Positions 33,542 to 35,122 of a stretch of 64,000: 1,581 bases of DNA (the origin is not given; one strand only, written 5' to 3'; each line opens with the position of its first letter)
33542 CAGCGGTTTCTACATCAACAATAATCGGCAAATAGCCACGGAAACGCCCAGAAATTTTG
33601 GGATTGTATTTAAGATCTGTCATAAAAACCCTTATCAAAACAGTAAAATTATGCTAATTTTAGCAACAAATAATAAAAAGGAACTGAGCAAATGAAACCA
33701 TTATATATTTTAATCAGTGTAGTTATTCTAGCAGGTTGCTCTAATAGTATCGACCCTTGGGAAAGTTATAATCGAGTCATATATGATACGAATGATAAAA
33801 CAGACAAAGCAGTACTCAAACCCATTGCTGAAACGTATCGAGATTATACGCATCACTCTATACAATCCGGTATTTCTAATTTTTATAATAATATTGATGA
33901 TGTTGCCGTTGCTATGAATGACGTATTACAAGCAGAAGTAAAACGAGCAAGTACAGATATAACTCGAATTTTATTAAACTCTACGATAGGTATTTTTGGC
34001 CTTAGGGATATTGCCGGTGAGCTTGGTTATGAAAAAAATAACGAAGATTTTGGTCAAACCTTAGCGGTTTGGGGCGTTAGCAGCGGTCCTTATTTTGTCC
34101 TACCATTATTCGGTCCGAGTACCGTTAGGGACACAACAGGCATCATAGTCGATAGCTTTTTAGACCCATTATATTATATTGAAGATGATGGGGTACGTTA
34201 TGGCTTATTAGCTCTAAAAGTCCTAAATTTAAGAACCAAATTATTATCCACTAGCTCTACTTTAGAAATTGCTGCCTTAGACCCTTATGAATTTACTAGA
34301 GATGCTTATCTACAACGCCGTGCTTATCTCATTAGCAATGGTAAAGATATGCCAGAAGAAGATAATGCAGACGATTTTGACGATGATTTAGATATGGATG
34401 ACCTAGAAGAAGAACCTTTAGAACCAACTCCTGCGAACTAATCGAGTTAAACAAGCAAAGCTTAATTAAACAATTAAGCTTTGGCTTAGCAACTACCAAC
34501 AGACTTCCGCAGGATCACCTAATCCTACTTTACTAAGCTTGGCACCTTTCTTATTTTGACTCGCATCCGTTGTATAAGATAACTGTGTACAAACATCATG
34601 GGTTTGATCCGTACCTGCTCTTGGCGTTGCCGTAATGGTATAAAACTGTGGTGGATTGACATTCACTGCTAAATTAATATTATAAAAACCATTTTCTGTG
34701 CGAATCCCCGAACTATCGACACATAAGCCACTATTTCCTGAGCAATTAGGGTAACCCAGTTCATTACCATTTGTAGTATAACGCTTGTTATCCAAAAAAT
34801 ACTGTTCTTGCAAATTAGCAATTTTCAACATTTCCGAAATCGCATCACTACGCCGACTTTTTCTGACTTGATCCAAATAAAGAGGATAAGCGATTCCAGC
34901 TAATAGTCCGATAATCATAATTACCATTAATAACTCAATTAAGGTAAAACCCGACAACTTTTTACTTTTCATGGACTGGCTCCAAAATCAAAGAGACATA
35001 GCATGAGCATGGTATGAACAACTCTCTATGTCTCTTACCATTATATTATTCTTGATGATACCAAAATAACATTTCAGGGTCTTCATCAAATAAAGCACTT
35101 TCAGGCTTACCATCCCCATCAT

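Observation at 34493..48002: Two complete, tandem, divergent type IV pilus minor-pilin operons (fimT-pilV-pilW-pilX-pilY1-[pilY2]-pilE x2)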

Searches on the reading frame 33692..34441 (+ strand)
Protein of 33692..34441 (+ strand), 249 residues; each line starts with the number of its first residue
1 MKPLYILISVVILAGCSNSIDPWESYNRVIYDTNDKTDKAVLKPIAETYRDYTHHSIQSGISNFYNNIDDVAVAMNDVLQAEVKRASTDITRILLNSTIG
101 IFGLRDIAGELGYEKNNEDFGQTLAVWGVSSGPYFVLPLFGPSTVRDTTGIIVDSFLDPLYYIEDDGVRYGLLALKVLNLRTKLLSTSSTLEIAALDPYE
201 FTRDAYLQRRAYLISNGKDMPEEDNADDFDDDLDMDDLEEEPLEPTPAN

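Call 9: search_protein_families(library=ncbifam, proteins=[window:33692-34441:+], max_evalue=0.00001)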
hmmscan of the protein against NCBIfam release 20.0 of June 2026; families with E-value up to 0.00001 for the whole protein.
window:33692-34441:+ (249 aa): 1 family
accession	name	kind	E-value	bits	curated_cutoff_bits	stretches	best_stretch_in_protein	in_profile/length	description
NF011672.1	PRK15091.1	equivalog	3e-40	138.2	375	1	8-235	10-248/252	phospholipid-binding lipoprotein MlaA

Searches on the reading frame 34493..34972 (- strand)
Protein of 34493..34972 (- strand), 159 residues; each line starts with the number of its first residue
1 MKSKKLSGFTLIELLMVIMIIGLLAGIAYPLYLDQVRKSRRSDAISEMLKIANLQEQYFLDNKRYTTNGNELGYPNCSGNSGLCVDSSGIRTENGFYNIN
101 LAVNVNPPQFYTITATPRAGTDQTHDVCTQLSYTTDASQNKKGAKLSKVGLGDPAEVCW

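Call 5: search_protein_families(library=pfam, proteins=[window:34493-34972:-], max_evalue=0.01)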
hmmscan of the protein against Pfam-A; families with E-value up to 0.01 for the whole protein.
window:34493-34972:- (159 aa): 2 families
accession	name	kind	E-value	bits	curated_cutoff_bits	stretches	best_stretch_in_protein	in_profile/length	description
PF16732.10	ComP_DUS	-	3.6e-17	63.4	27.3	1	30-132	1-87/87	Type IV minor pilin ComP, DNA uptake sequence receptor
PF07963.17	N_methyl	-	2.5e-07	30.4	21.2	1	5-29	3-27/27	Prokaryotic N-terminal methylation motif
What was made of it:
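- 34493..34972 (-): Set B gene 6: PilE-like pilin, 159 aa. PF16732 63.4 bits and N_methyl (call 5).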

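Call 7: search_protein_families(library=ncbifam, proteins=[window:34493-34972:-], max_evalue=0.01)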
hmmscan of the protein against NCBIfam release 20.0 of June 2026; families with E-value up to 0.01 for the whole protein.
window:34493-34972:- (159 aa): 11 families
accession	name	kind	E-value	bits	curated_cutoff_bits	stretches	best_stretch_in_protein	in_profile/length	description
NF041775.1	typeIV_PilA_Myxo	equivalog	2.7e-13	50.4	400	1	7-86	11-91/214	type IV pilin protein PilA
TIGR01710.1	typeII_sec_gspG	equivalog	1.9e-12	47.4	88.85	1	7-70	1-64/134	type II secretion system major pseudopilin GspG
TIGR02532.1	IV_pilin_GFxxxE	domain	2.5e-07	30.2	16.3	1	7-29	2-24/24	prepilin-type N-terminal cleavage/methylation domain-containing protein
NF007862.0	PRK10574.1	equivalog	3.8e-07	30.3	138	1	5-52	3-50/145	prepilin peptidase-dependent pilin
TIGR01708.2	typeII_sec_gspH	equivalog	8.1e-07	29.2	80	1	7-36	2-31/169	type II secretion system minor pseudopilin GspH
NF040999.1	pilin_ComGC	equivalog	0.00012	22.2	75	1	7-65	2-60/84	competence type IV pilus major pilin ComGC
NF007800.0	PRK10506.1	equivalog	0.00016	21.6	158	1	3-120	5-128/163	prepilin peptidase-dependent protein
TIGR02596.1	TIGR02596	subfamily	0.00028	21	70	1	9-48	1-39/196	Verru_Chthon cassette protein D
TIGR01711.1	gspJ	equivalog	0.0025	17.7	64.85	1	8-45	2-38/192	type II secretion system minor pseudopilin GspJ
NF041013.1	T4P_ComGE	equivalog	0.0029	17.7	49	1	4-55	1-52/83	competence type IV pilus minor pilin ComGE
NF047493.1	LB_053_fam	equivalog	0.0076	15.5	200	1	6-48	128-170/273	LB_053 family protein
